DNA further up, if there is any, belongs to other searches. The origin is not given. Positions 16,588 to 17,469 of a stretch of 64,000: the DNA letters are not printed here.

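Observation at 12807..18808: citDEF-type acyl-lyase complex without CitC/CitX/CitG, flanked by two HD-domain hydrolases and an MmgE/PrpD protein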

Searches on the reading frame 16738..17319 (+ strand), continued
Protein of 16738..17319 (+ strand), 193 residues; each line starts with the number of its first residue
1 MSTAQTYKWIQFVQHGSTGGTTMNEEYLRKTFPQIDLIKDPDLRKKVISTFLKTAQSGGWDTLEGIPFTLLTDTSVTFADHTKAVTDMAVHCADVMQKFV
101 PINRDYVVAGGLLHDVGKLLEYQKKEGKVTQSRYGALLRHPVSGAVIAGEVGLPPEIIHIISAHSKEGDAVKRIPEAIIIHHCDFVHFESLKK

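Call 67: search_protein_families(library=ncbifam, proteins=[L076:9014-9784:+, L021:405-1802:+], max_evalue=1e-10)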
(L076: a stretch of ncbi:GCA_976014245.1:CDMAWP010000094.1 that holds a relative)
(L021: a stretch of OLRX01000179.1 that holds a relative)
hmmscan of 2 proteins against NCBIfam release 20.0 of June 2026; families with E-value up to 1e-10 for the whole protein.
L076:9014-9784:+ (256 aa): 20 families
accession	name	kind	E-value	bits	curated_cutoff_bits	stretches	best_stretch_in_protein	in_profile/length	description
NF004869.0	PRK06224.1-6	subfamily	9.5e-91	303.7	212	1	2-256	4-257/263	citryl-CoA lyase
NF004866.0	PRK06224.1-3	subfamily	4.9e-87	291.5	245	1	2-254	18-268/275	citryl-CoA lyase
NF004864.0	PRK06224.1-1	equivalog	4.7e-64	216.1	261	1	3-255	17-275/278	citryl-CoA lyase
NF004868.0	PRK06224.1-5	subfamily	1.8e-61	207.5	193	1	3-234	6-239/260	citryl-CoA lyase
NF004865.0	PRK06224.1-2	equivalog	3.7e-36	125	323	1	5-252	9-264/265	citryl-CoA lyase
NF004867.0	PRK06224.1-4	equivalog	6e-35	120.6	409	1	23-233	29-236/261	citryl-CoA lyase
TIGR01800.1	cit_synth_II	subfamily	5.3e-27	94.5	421.3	1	46-254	164-361/368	2-methylcitrate synthase/citrate synthase II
NF041301.1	Cit_synth_Halo_CitZ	equivalog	1.2e-22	80.4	550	1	52-239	180-361/379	citrate synthase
NF009005.0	PRK12350.1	subfamily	3e-20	72.8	332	1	44-240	153-344/366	citrate synthase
NF041157.1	Cit_synThplmales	equivalog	6.8e-19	68.2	590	1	46-234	167-352/377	citrate synthase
NF004126.0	PRK05614.1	equivalog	7.2e-19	67.5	505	1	50-234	220-405/430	citrate synthase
NF010638.0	PRK14035.1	equivalog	8.2e-19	67.6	572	1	41-238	163-353/372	citrate synthase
NF010636.0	PRK14033.1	equivalog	3.4e-18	65.6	479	1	67-253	194-370/376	bifunctional 2-methylcitrate synthase/citrate synthase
NF010637.0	PRK14034.1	equivalog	1.3e-17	63.8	594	1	80-253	196-363/372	citrate synthase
NF009004.0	PRK12349.1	equivalog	1.4e-16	60.3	508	1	28-238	154-358/372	citrate synthase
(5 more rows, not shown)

L021:405-1802:+ (465 aa): 1 family
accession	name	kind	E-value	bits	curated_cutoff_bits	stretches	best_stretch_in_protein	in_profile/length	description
TIGR00785.1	dass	subfamily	3.9e-117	391.7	198.6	1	20-459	1-444/444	DASS family sodium-coupled anion symporter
